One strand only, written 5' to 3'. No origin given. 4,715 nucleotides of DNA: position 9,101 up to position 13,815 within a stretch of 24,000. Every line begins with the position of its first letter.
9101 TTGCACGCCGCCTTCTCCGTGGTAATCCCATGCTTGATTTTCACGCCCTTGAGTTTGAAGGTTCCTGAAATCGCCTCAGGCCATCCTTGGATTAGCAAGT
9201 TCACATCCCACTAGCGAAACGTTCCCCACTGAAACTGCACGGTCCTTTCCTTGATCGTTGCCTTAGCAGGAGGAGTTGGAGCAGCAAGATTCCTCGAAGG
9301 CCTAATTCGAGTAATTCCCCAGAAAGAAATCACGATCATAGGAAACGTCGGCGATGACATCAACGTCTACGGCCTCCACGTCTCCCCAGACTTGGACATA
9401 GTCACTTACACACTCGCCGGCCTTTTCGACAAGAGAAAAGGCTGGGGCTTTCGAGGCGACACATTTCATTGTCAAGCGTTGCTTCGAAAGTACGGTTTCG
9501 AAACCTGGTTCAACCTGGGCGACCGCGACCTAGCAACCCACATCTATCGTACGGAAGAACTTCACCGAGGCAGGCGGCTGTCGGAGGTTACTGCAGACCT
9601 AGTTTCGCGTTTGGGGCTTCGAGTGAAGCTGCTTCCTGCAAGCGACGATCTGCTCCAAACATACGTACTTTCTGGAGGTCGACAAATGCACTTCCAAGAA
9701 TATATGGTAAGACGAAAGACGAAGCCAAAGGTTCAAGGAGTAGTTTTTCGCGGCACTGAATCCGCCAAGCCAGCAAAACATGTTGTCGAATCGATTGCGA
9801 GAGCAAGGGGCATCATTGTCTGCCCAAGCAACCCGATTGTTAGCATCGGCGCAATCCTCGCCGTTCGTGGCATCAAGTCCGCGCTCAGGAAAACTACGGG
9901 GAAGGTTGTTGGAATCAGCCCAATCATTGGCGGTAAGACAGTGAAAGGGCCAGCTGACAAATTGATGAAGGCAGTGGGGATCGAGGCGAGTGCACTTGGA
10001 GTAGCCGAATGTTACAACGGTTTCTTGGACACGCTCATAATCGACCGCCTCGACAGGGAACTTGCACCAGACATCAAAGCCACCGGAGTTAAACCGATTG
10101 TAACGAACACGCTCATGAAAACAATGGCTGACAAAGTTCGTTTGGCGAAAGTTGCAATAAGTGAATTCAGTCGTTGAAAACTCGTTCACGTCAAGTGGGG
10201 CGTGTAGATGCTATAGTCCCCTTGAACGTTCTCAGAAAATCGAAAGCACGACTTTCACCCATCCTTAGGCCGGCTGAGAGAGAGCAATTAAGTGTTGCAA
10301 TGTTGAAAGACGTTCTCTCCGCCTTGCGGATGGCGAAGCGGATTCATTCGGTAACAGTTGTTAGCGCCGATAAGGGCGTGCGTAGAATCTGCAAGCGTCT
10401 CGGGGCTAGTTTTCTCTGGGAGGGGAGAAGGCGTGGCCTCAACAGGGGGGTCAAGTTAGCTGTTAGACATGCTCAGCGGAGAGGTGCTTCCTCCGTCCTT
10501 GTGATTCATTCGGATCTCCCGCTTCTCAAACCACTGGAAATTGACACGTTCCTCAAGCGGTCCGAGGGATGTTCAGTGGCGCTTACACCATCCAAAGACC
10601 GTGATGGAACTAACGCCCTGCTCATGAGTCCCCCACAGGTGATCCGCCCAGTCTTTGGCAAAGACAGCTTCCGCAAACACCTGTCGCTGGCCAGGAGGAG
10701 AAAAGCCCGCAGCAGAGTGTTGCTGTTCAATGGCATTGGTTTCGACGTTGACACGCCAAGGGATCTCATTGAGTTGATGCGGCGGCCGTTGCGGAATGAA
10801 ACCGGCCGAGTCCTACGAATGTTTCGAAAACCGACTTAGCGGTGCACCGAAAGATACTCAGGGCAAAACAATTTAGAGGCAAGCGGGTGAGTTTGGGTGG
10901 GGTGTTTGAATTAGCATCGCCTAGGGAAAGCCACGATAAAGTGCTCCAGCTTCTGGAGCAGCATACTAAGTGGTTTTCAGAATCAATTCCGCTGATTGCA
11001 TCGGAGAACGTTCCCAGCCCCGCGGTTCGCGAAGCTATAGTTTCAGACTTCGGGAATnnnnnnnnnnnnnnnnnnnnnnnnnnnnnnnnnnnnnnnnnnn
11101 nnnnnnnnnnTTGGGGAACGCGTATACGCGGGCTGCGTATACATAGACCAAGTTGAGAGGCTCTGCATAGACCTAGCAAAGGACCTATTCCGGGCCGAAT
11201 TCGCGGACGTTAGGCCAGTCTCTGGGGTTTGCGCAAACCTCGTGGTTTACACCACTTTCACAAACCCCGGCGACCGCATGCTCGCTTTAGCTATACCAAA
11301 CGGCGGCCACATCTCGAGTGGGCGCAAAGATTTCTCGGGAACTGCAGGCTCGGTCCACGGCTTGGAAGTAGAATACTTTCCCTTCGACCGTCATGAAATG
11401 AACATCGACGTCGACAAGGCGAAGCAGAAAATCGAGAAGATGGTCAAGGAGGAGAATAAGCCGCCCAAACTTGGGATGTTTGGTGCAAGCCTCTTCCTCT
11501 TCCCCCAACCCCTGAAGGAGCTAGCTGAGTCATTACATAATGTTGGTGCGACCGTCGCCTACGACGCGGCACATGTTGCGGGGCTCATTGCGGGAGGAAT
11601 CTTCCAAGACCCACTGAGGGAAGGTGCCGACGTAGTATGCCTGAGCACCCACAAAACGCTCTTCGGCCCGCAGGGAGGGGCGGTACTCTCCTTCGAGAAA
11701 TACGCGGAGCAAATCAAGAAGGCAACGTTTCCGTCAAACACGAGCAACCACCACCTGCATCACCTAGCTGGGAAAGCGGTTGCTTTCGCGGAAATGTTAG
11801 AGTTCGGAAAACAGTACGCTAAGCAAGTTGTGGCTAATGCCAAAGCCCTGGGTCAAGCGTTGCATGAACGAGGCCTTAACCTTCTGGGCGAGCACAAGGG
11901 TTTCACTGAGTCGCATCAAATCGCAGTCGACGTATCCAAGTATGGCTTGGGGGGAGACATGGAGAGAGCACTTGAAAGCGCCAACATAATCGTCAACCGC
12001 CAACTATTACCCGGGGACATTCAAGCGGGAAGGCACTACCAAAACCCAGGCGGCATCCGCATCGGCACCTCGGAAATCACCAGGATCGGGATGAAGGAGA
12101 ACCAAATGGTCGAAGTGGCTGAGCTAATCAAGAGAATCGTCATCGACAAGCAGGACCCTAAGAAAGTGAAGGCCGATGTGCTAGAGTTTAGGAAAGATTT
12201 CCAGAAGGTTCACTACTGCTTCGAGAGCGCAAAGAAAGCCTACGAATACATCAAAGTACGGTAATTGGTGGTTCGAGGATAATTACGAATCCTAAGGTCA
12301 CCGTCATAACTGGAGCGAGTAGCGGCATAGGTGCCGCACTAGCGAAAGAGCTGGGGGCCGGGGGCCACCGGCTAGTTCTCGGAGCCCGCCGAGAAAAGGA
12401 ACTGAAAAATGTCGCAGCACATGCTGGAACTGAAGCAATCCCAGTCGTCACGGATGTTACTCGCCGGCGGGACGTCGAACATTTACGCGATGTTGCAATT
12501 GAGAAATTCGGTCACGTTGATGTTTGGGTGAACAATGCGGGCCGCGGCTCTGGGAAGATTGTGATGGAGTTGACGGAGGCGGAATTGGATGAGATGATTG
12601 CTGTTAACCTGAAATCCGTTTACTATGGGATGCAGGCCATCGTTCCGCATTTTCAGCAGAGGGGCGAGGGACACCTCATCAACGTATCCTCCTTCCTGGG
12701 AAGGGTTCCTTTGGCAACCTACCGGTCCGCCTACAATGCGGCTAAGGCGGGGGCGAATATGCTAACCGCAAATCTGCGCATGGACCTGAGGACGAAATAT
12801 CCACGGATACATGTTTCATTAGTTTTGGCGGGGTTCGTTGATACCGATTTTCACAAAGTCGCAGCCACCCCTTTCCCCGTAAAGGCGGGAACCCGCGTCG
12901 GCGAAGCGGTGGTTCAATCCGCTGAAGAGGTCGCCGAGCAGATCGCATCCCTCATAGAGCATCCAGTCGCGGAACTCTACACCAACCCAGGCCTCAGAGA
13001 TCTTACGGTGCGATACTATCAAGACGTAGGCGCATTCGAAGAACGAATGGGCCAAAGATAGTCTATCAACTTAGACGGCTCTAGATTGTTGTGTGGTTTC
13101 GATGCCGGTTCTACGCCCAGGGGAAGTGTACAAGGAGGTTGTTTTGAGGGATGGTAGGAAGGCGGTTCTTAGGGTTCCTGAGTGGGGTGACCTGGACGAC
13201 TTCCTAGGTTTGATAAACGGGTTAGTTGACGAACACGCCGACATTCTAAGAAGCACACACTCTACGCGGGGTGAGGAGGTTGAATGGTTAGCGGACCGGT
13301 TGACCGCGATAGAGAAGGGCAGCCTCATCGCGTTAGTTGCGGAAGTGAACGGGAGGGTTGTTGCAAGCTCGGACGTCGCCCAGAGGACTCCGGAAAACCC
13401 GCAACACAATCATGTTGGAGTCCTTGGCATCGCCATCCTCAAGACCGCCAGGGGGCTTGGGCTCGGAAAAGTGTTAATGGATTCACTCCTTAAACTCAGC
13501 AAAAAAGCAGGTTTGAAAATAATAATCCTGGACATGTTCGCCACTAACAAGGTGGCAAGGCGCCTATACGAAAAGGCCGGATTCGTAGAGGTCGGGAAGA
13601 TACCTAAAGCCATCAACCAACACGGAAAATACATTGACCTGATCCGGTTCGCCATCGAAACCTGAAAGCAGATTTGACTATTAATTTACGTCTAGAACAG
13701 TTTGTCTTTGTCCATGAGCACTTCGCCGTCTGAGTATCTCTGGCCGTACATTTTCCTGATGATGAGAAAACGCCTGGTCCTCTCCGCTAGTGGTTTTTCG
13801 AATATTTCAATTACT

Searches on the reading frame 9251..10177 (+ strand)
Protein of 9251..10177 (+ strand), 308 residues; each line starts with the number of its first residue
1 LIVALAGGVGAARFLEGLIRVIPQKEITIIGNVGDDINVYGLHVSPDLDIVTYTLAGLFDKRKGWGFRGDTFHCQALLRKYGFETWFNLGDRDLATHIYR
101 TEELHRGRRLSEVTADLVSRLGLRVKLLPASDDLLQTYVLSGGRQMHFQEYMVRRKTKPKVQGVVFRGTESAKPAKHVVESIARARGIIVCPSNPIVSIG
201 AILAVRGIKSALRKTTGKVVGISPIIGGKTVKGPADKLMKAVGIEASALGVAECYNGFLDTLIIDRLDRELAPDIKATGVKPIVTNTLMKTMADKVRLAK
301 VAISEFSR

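Call 10: search_protein_families(library=pfam, proteins=[window:9251-10177:+], max_evalue=0.001)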
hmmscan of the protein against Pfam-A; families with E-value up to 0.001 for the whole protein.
window:9251-10177:+ (308 aa): 1 family
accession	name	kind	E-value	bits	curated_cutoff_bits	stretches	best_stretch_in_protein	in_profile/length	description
PF01933.23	CofD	-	4.3e-49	167.7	30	1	2-286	1-273/290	2-phospho-L-lactate transferase CofD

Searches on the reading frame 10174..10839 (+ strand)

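Call 10: search_protein_families(library=pfam, proteins=[window:10174-10839:+], max_evalue=0.001)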
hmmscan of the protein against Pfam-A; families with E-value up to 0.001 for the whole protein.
window:10174-10839:+ (221 aa): 2 families
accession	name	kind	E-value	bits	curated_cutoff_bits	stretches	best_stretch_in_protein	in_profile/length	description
PF01983.22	CofC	-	1.5e-30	106.5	22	1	13-203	3-184/217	Guanylyl transferase CofC like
PF12804.13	NTP_transf_3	-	4.3e-09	37.2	27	1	42-165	25-136/160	MobA-like NTP transferase domain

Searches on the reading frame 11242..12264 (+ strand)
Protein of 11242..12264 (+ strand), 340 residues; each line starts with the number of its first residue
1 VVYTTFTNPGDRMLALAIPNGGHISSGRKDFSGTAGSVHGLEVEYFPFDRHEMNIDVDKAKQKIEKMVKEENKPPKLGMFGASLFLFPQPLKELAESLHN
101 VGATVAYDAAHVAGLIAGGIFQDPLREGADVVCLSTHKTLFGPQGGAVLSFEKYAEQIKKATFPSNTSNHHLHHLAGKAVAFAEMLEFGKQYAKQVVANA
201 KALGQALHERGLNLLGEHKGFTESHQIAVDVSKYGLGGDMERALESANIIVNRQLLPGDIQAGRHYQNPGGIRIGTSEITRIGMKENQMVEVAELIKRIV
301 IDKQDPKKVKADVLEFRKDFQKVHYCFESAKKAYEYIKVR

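Call 10: search_protein_families(library=pfam, proteins=[window:11242-12264:+], max_evalue=0.001)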
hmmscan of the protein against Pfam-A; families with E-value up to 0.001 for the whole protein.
window:11242-12264:+ (340 aa): 3 families
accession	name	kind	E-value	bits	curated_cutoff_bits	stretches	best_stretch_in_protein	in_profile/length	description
PF00464.25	SHMT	-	1.6e-46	159.2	27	1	2-296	102-399/399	Serine hydroxymethyltransferase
PF00266.25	Aminotran_5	-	3.7e-06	26.6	21.5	1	89-167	156-230/371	Aminotransferase class-V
PF00155.27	Aminotran_1_2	-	9.4e-05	22.2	19.7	1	87-221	164-304/361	Aminotransferase class I and II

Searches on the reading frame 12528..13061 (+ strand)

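Call 10: search_protein_families(library=pfam, proteins=[window:12528-13061:+], max_evalue=0.001)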
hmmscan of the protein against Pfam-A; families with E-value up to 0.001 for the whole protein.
window:12528-13061:+ (177 aa): 2 families
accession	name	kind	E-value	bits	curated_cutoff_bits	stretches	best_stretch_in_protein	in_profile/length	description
PF00106.31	adh_short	-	5.6e-24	85.1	26.6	1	1-110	82-188/195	short chain dehydrogenase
PF13561.12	adh_short_C2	-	9.6e-16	58.5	27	1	2-143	77-217/236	Enoyl-(Acyl carrier protein) reductase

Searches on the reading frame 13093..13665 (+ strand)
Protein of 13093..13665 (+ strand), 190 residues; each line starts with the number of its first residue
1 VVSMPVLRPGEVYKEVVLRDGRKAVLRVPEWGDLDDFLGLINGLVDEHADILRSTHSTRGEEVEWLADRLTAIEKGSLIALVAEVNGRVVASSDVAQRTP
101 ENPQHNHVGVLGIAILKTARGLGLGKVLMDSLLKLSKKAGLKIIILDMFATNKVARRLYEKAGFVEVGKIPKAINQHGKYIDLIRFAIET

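Call 10: search_protein_families(library=pfam, proteins=[window:13093-13665:+], max_evalue=0.001)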
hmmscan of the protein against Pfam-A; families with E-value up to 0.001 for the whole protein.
window:13093-13665:+ (190 aa): 6 families
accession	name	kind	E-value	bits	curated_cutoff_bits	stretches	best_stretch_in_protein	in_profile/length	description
PF00583.31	Acetyltransf_1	-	1e-14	55.3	20.7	1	60-164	20-116/116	Acetyltransferase (GNAT) family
PF13508.13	Acetyltransf_7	-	2.8e-10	40.9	27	1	80-166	5-84/84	Acetyltransferase (GNAT) domain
PF13673.13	Acetyltransf_10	-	3.8e-08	33.8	23.6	1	73-169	26-112/128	Acetyltransferase (GNAT) domain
PF08445.16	FR47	-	6.5e-06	26.5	22.1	1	107-166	20-79/86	FR47-like protein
PF13302.13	Acetyltransf_3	-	8.5e-06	27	25.4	1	25-165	3-138/138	Acetyltransferase (GNAT) domain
PF13420.13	Acetyltransf_4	-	2.7e-05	24.7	24.3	1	60-182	31-152/155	Acetyltransferase (GNAT) domain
